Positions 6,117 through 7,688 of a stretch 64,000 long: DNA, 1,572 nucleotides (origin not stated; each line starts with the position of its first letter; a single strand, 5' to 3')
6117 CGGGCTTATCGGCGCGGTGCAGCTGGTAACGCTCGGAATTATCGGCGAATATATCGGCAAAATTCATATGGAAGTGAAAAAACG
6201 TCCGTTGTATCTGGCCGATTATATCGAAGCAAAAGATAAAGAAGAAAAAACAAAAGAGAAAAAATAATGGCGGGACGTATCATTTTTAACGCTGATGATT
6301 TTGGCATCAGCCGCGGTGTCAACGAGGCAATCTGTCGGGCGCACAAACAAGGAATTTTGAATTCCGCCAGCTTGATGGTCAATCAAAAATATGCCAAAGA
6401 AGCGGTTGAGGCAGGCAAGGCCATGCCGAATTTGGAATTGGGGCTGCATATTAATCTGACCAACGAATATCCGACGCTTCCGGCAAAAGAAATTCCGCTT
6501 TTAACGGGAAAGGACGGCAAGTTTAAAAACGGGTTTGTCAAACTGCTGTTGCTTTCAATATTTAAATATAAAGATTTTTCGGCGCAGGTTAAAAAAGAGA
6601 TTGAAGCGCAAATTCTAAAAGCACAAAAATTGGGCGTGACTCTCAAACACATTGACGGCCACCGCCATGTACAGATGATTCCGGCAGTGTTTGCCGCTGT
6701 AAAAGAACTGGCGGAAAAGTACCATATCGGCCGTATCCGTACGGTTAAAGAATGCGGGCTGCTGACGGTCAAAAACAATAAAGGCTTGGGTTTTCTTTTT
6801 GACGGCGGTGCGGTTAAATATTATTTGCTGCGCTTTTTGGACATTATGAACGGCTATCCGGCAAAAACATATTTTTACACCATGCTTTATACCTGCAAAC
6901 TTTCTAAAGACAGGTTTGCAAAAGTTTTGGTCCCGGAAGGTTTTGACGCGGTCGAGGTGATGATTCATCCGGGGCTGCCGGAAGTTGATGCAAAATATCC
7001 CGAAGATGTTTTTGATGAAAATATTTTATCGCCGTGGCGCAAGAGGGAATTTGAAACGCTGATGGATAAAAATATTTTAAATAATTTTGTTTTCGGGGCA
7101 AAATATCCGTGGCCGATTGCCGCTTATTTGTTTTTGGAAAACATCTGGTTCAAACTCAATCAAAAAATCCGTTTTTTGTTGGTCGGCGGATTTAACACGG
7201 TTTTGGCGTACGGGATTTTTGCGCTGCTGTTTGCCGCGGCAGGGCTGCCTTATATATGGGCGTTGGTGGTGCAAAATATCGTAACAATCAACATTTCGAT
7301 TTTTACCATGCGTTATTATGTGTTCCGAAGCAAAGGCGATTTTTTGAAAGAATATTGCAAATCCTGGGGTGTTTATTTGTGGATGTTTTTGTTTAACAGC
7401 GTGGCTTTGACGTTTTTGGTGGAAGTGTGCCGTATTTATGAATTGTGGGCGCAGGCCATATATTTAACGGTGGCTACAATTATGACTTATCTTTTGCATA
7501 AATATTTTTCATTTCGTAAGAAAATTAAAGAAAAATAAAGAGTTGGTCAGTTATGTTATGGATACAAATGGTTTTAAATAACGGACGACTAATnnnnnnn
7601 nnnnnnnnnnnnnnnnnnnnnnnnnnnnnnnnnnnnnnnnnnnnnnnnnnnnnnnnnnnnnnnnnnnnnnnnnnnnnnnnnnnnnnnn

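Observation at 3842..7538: Lgm/Flm-like lipid A aminosugar-modification module with the deacetylase fused to a GtrA-like membrane domain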

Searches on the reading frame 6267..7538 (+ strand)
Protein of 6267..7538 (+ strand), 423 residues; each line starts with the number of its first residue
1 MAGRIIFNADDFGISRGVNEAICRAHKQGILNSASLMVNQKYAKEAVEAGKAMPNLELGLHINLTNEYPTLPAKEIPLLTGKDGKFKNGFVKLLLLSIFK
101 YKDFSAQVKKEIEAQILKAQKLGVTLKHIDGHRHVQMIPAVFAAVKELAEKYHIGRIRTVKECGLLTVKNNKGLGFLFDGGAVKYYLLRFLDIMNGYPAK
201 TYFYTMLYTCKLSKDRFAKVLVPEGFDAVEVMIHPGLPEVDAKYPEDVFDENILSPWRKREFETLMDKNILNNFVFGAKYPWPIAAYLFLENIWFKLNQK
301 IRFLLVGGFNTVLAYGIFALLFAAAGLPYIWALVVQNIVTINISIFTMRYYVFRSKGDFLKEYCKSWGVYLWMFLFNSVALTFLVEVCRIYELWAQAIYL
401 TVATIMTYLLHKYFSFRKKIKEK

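Call 4: search_protein_families(library=pfam, proteins=[window:6267-7538:+], max_evalue=0.01)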
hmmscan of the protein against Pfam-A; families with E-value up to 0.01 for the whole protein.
window:6267-7538:+ (423 aa): 2 families
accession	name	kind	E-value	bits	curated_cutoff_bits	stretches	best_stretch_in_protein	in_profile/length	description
PF04794.17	YdjC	-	1.4e-55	189.4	29.7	1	4-270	1-260/266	YdjC-like protein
PF04138.20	GtrA_DPMS_TM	-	4e-16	59.7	26.1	1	302-416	1-117/117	GtrA/DPMS, transmembrane domain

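Call 5: search_protein_families(library=ncbifam, proteins=[window:6267-7538:+], max_evalue=0.01)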
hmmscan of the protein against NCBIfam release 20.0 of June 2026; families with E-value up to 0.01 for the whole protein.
window:6267-7538:+ (423 aa): 3 families
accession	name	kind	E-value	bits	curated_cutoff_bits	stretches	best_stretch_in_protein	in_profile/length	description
TIGR03473.1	HpnK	hypoth_equivalog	1e-45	156.2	232.6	1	4-237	3-237/283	hopanoid biosynthesis-associated protein HpnK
NF002559.0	PRK02134.1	equivalog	3.9e-39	134.7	227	1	3-236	3-204/249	chitin disaccharide deacetylase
NF052308.1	CarbhyDeactlThm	equivalog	2.4e-10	40.2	400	1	5-155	14-150/265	carbohydrate deacetylase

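Call 6: find_homologous_proteins(query=window:6267-7538:+, max_evalue=0.00001)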
Query window:6267-7538:+ (423 aa): 701 proteins with E <= 0.00001 among 7585 candidates; the best 120 are listed.
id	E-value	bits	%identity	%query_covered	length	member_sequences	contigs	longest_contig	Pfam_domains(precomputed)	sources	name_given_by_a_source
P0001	1.3e-280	948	98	100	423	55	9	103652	PF04138.21,PF04794.18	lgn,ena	-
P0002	9.7e-247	837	85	100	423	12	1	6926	PF04138.21,PF04794.18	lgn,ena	-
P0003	1.4e-224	764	79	100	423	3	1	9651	PF04138.21,PF04794.18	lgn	-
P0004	1.2e-219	747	75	100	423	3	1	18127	PF04138.21,PF04794.18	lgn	-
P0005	6.7e-213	725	74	100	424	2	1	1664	PF04138.21,PF04794.18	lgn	-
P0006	1.4e-202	691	72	100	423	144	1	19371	PF04138.21,PF04794.18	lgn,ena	-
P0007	6.0e-202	689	70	100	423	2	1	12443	PF04138.21,PF04794.18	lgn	-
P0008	8.8e-201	685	70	100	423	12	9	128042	PF04138.21,PF04794.18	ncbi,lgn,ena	-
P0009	2.9e-196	670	69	100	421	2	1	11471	PF04138.21,PF04794.18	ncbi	-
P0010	8.9e-195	665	67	100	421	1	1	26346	PF04138.21,PF04794.18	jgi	-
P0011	6.0e-188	643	66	100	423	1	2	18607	PF04138.21,PF04794.18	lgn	-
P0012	1.7e-186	638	67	100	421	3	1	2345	PF04138.21,PF04794.18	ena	-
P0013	2.4e-186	638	65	100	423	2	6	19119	PF04138.21,PF04794.18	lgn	-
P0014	1.7e-183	628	63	100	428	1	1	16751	PF04138.21,PF04794.18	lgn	-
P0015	3.4e-183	627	63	100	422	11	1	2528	PF04138.21,PF04794.18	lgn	-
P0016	3.6e-183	627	66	99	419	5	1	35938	PF04138.21,PF04794.18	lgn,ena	-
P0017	7.2e-183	626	66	99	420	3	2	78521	PF04138.21,PF04794.18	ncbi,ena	-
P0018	4.5e-182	624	65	100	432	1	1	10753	PF04138.21,PF04794.18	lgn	-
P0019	7.6e-182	623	64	100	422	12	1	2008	PF04138.21,PF04794.18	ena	-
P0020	1.1e-181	622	67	99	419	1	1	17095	PF04138.21,PF04794.18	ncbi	-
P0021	1.2e-181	622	65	99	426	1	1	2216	PF04138.21,PF04794.18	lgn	-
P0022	3.1e-181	621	64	100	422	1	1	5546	PF04138.21,PF04794.18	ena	-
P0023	1.2e-180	619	62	100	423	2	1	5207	PF04138.21,PF04794.18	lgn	-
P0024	1.6e-180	619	64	100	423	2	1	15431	PF04138.21,PF04794.18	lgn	-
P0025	2.3e-180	618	63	100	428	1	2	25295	PF04138.21,PF04794.18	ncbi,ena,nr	ncbi:MAG TPA: hypothetical protein DIC64_04335 [Alphaproteobacteria bacterium]|nr:hypothetical prote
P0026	1.2e-179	616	63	100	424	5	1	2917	PF04138.21,PF04794.18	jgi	-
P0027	3.7e-179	614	63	100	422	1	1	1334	PF04138.21,PF04794.18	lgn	-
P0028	1.5e-178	612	62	100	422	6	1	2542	PF04138.21,PF04794.18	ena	-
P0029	2.0e-178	612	63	100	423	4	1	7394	PF04138.21,PF04794.18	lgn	-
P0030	2.6e-178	611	63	100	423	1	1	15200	PF04138.21,PF04794.18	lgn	-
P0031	3.2e-178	611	63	100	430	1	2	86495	PF04138.21,PF04794.18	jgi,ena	-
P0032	4.6e-178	610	63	99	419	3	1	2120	PF04138.21,PF04794.18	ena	-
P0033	1.9e-177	608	63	99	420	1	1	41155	PF04138.21,PF04794.18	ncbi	-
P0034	6.0e-177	607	62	99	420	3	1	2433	PF04138.21,PF04794.18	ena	-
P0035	1.2e-176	606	64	99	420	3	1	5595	PF04138.21,PF04794.18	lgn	-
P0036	1.0e-175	603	62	100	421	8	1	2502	PF04138.21,PF04794.18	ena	-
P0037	4.1e-175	601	61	100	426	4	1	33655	PF04138.21,PF04794.18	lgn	-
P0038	7.3e-175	600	62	100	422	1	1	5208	PF04138.21,PF04794.18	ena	-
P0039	8.1e-175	600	63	99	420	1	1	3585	PF04138.21,PF04794.18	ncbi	-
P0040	1.5e-174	599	62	99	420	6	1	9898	PF04138.21,PF04794.18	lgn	-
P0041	1.5e-174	599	62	100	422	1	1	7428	PF04138.21,PF04794.18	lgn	-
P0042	1.6e-174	599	63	100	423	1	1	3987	PF04138.21,PF04794.18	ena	-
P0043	3.5e-174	598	62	100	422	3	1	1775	PF04138.21,PF04794.18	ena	-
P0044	7.9e-174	596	63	99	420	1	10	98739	PF04138.21,PF04794.18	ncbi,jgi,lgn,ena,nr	ncbi:MAG: ChbG/HpnK family deacetylase [Alphaproteobacteria bacterium]|nr:ChbG/HpnK family deacetyla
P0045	8.3e-174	596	62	100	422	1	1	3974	PF04138.21,PF04794.18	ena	-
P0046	1.3e-173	596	62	99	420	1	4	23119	PF04138.21,PF04794.18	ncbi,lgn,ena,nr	ncbi:MAG: ChbG/HpnK family deacetylase [Alphaproteobacteria bacterium]|nr:ChbG/HpnK family deacetyla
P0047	2.5e-173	595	62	100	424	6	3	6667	PF04138.21,PF04794.18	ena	-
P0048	2.8e-173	595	60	100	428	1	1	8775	PF04138.21,PF04794.18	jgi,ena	-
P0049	3.5e-173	594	63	99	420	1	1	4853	PF04138.21,PF04794.18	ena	-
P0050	4.7e-173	594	61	100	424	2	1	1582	PF04138.21,PF04794.18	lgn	-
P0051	6.2e-173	594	62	100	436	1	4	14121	PF04138.21,PF04794.18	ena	-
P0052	8.4e-173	593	63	99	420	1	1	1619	PF04138.21,PF04794.18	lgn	-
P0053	1.0e-172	593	63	99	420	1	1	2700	PF04138.21,PF04794.18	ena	-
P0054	6.9e-172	590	61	99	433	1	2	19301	PF04138.21,PF04794.18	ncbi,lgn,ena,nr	ncbi:MAG: ChbG/HpnK family deacetylase [Alphaproteobacteria bacterium]|nr:ChbG/HpnK family deacetyla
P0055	2.2e-171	588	61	98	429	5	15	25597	PF04138.21,PF04794.18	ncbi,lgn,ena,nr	ncbi:MAG: ChbG/HpnK family deacetylase [Alphaproteobacteria bacterium]|nr:ChbG/HpnK family deacetyla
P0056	4.5e-171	587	61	98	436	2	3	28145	PF04138.21,PF04794.18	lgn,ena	-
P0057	5.9e-170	584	61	98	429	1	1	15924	PF04138.21,PF04794.18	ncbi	-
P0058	1.4e-169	582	60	100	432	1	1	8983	PF04138.21,PF04794.18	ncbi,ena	-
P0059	3.6e-169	581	61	99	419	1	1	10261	PF04138.21,PF04794.18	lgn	-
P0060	5.6e-169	580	60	100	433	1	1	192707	PF04138.21,PF04794.18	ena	-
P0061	2.1e-168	579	60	100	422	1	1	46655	PF04138.21,PF04794.18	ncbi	-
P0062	2.4e-168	578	61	100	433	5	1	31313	PF04138.21,PF04794.18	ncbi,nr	ncbi:MAG: ChbG/HpnK family deacetylase [Alphaproteobacteria bacterium]|nr:ChbG/HpnK family deacetyla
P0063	4.9e-165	567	60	99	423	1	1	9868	PF04138.21,PF04794.18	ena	-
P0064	2.8e-163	562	59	99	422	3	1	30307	PF04138.21,PF04794.18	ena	-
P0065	3.9e-163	561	58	99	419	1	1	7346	PF04138.21,PF04794.18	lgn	-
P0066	4.3e-163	561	59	99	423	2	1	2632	PF04138.21,PF04794.18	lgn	-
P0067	2.1e-162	559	58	99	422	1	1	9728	PF04138.21,PF04794.18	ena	-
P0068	4.3e-162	558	58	99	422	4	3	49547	PF04138.21,PF04794.18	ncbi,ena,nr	ncbi:MAG: ChbG/HpnK family deacetylase [Alphaproteobacteria bacterium]|nr:ChbG/HpnK family deacetyla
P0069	1.5e-161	556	58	100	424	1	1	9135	PF04138.21,PF04794.18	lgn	-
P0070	1.6e-161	556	58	99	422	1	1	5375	PF04138.21,PF04794.18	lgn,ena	-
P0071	7.8e-161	554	59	99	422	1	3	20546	PF04138.21,PF04794.18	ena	-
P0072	1.4e-160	553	57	99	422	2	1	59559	PF04138.21,PF04794.18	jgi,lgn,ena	-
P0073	2.7e-159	549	57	100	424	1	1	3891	PF04138.21,PF04794.18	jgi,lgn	jgi:predicted glycoside hydrolase/deacetylase ChbG (UPF0249 family)/putative flippase GtrA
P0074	1.7e-157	543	57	99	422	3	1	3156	PF04138.21,PF04794.18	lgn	-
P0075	6.2e-155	534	61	91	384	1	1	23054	PF04138.21,PF04794.18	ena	-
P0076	8.8e-154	530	58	99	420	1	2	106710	PF04138.21,PF04794.18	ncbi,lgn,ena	-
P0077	6.0e-153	528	58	99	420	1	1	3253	PF04138.21,PF04794.18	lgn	-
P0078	1.1e-151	524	58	99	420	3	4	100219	PF04138.21,PF04794.18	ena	-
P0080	3.9e-114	400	59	70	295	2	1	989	PF04138.21,PF04794.18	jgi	jgi:putative flippase GtrA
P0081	1.7e-112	394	62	67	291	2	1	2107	PF04138.21,PF04794.18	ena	-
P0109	1.6e-100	355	57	65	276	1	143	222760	PF04794.18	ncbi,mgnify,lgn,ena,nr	ncbi:MAG: carbohydrate deacetylase [Alphaproteobacteria bacterium]|mgnify:FL=1|nr:ChbG/HpnK family d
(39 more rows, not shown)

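Call 7: search_solved_structures(query=window:6267-7538:+, max_evalue=0.01, show_alignments=2)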
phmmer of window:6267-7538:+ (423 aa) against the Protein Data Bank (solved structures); distinct sequences matched with E-value up to 0.01: 4.
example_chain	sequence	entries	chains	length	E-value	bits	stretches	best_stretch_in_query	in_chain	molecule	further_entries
2i5i_A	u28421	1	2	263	3.2e-15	59.1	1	4-154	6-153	UPF0249 protein EF_3048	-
7vi8_A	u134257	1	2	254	1.3e-11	47.2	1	5-184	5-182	Chitooligosaccharide deacetylase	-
8jqe_A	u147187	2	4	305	1.7e-11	46.8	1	5-155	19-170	YdjC family protein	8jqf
2e67_A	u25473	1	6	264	9.4e-05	24.6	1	34-154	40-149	Hypothetical protein TTHB029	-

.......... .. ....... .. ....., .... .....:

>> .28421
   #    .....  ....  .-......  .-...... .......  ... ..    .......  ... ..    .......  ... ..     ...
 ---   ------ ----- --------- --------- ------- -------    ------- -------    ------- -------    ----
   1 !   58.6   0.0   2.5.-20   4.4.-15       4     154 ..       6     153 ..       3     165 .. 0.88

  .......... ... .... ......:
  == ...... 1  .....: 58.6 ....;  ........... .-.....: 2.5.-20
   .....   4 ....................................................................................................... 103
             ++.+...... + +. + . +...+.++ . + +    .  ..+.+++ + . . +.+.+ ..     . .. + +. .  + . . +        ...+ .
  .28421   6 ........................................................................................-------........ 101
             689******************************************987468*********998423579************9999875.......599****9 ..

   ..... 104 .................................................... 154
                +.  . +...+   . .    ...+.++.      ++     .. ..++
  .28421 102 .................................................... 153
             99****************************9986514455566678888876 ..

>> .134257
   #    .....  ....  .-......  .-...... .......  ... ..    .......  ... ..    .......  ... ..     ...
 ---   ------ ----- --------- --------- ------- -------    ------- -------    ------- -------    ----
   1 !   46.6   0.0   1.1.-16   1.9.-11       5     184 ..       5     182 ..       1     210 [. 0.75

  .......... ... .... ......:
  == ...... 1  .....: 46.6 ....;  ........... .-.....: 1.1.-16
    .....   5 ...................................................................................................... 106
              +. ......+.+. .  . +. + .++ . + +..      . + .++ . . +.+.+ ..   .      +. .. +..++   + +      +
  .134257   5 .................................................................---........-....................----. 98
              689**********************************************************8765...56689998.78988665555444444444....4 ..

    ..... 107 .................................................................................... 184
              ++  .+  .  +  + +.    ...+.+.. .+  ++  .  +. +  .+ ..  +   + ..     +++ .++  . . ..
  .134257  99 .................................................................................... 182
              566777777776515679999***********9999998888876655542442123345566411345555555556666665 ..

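Call 9: find_related_loci(query=window:6267-7538:+, collection=genome_contigs, flank=8000)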
Query window:6267-7538:+ (423 aa) in genome_contigs; peptide patterns used: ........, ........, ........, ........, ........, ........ (x = any residue, [..] = any of these).
91 stretches matched a pattern; 12 encode a relative of the query (tblastn E <= 1e-3); 11 distinct loci.
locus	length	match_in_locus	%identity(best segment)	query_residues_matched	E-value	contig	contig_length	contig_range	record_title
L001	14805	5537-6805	95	1-423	0e+0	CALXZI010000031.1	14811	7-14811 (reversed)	MAG: uncultured Alphaproteobacteria bacterium isolate BRZ_RN__bin68 genome assembly, contig: BRZ_RN__NODE_4925_length_14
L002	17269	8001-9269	88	1-423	0e+0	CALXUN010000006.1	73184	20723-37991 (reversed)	MAG: uncultured Alphaproteobacteria bacterium isolate BRZ_FB__bin86 genome assembly, contig: BRZ_FB__NODE_484_length_731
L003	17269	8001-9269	79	1-423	0e+0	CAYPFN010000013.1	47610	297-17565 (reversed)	MAG TPA_asm: uncultured Azospirillaceae bacterium isolate SRP141132_co1_303 genome assembly, contig: NODE_452_length_476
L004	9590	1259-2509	64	1-416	0e+0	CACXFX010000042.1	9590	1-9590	MAG: uncultured proteobacterium isolate RUG11221 genome assembly, contig: RUG11221_asm_42, whole genome shotgun sequence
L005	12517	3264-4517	66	1-419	0e+0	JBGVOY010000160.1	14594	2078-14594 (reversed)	MAG: Alphaproteobacteria bacterium isolate fecal_MAG_20 fecal_MAG_20_contig_0160, whole genome shotgun sequence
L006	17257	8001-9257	63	1-419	0e+0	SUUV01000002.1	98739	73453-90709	MAG: Alphaproteobacteria bacterium isolate SIG55 NODE_5247_length_98739_cov_2.734880, whole genome shotgun sequence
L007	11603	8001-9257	62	1-419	0e+0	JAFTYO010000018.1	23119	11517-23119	MAG: Alphaproteobacteria bacterium isolate RGIG4267 Roe_deer_Colon.Co__c799528, whole genome shotgun sequence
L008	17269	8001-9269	60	1-422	8e-170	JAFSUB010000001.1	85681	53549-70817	MAG: Alphaproteobacteria bacterium isolate RGIG3474 Goat_Rumen.Co__c361845, whole genome shotgun sequence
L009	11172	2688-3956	94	1-423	0e+0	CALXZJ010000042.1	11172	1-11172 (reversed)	MAG: uncultured Alphaproteobacteria bacterium isolate BRZ_EQ__bin53 genome assembly, contig: BRZ_EQ__NODE_8598_length_11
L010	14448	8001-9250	57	4-418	7e-122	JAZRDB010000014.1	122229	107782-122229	MAG: Alphaproteobacteria bacterium isolate T1900045509_YK20190203.MAGScoT_cleanbin_000008 SGB_7547_k141_1091243, whole g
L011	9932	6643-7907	61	4-423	3e-120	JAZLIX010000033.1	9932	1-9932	MAG: Alphaproteobacteria bacterium isolate T1900044969_TA20190031.MAGScoT_cleanbin_000037 SGB_4026_k141_1848342, whole g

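Call 10: find_encoding_contigs(protein=P0109, flank=6000, max_places=3)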
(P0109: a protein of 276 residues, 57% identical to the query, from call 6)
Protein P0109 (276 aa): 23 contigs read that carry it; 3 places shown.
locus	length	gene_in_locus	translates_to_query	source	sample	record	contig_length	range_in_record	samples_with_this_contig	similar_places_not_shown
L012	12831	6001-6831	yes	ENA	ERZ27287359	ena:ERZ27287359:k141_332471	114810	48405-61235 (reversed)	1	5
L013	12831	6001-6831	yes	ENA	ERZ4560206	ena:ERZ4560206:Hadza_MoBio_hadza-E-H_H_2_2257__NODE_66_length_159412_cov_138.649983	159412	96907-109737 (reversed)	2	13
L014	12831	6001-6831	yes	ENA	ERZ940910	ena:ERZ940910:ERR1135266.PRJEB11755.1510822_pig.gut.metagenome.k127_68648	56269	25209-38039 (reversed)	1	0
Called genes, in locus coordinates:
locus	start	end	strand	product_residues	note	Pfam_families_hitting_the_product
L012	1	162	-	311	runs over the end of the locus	PF01145:Band_7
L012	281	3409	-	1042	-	-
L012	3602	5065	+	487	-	PF13231:PMT_2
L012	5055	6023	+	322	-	PF00535:Glycos_transf_2, PF10111:Glyco_tranf_2_2 (weak)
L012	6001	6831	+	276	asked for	PF04794:YdjC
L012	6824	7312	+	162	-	PF04138:GtrA_DPMS_TM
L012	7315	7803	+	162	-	-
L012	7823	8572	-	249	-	-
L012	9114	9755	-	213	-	-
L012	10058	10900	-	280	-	PF18928:DUF5677 (weak)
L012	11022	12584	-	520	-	PF03235:GmrSD_N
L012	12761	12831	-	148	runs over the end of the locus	-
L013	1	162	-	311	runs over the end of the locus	PF01145:Band_7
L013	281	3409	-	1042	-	-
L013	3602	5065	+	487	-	PF13231:PMT_2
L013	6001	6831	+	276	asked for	PF04794:YdjC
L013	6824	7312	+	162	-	PF04138:GtrA_DPMS_TM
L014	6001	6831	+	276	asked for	PF04794:YdjC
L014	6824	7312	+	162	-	PF04138:GtrA_DPMS_TM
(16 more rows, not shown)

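Call 23: search_protein_representatives(protein=window:6267-7538:+)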
Query: 423 residues. Proteins with E-value up to 0.001 (for the whole library): 10733; up to 1e-10: 4221; up to 1e-30: 85. The best 150 are listed.
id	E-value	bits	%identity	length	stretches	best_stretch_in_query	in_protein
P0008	2.8e-201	685.2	70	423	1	1-423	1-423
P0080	1.2e-114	399.8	59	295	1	129-423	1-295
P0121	6.5e-89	315.0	54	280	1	5-275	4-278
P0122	6.0e-83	295.4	52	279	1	6-274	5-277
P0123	3.8e-65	236.8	42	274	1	4-272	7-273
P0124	1.5e-64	234.8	45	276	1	4-270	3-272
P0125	2.0e-63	231.1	43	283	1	4-274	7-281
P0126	5.0e-60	219.9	43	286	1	5-272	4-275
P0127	1.1e-59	218.8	43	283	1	4-264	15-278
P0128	2.7e-59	217.5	43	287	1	7-265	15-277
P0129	6.4e-58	212.9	69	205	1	2-147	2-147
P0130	7.8e-58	212.7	50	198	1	79-271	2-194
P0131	3.2e-57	210.6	45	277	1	4-267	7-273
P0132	1.1e-56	208.9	41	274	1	5-273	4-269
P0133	1.3e-56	208.7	40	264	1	15-270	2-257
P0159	7.1e-42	160.1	36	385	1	2-244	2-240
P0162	2.3e-41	158.4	61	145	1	286-419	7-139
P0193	5.1e-32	127.6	28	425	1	8-417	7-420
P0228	8.5e-29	117.0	28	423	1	2-416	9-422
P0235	4.6e-28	114.6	41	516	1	4-163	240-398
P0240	8.7e-28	113.7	43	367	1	5-193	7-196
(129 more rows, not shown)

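Call 26: search_protein_families(library=pfam, proteins=[P0193, P0228, P0235, P0159, P0240, P0162, L012:7315-7803:+], max_evalue=0.001)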
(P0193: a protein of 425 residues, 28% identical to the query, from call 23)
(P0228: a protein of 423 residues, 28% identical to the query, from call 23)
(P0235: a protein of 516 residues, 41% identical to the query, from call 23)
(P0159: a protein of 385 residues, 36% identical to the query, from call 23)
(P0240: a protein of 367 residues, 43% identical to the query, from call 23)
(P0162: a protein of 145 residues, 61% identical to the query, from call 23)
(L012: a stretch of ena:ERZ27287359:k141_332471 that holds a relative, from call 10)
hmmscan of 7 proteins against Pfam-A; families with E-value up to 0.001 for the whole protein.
P0193 (425 aa): 2 families
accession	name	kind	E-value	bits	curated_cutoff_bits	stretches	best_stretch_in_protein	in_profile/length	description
PF04794.17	YdjC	-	1.7e-42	146.5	29.7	1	6-281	4-263/266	YdjC-like protein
PF04138.20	GtrA_DPMS_TM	-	9.8e-21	74.6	26.1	1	303-419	1-117/117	GtrA/DPMS, transmembrane domain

P0228 (423 aa): 2 families
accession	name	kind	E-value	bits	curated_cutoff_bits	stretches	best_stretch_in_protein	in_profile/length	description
PF04794.17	YdjC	-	8e-48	164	29.7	1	11-289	1-265/266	YdjC-like protein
PF04138.20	GtrA_DPMS_TM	-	1.4e-18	67.6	26.1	1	306-422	1-117/117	GtrA/DPMS, transmembrane domain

P0235 (516 aa): 3 families
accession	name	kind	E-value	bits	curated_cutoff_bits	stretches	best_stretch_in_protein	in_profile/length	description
PF04794.17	YdjC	-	2.4e-66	224.8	29.7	1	240-502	1-265/266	YdjC-like protein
PF00535.33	Glycos_transf_2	-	2.8e-21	76.6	23.3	1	6-125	1-119/168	Glycosyl transferase family 2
PF10111.15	Glyco_tranf_2_2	-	1.6e-05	25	27.3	1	33-97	27-92/276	Glycosyltransferase like family 2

P0159 (385 aa): 1 family
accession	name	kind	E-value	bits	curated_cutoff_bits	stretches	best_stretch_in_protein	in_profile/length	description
PF04794.17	YdjC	-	3.4e-46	158.7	29.7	1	4-263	1-255/266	YdjC-like protein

P0240 (367 aa): 1 family
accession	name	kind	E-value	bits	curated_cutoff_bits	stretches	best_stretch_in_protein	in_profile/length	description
PF04794.17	YdjC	-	4.5e-48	164.9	29.7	1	6-342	1-265/266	YdjC-like protein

P0162 (145 aa): 1 family
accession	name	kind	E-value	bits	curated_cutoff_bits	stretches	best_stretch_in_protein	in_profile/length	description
PF04138.20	GtrA_DPMS_TM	-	2.7e-12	47.4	26.1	1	24-136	1-117/117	GtrA/DPMS, transmembrane domain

L012:7315-7803:+ (162 aa): 0 families
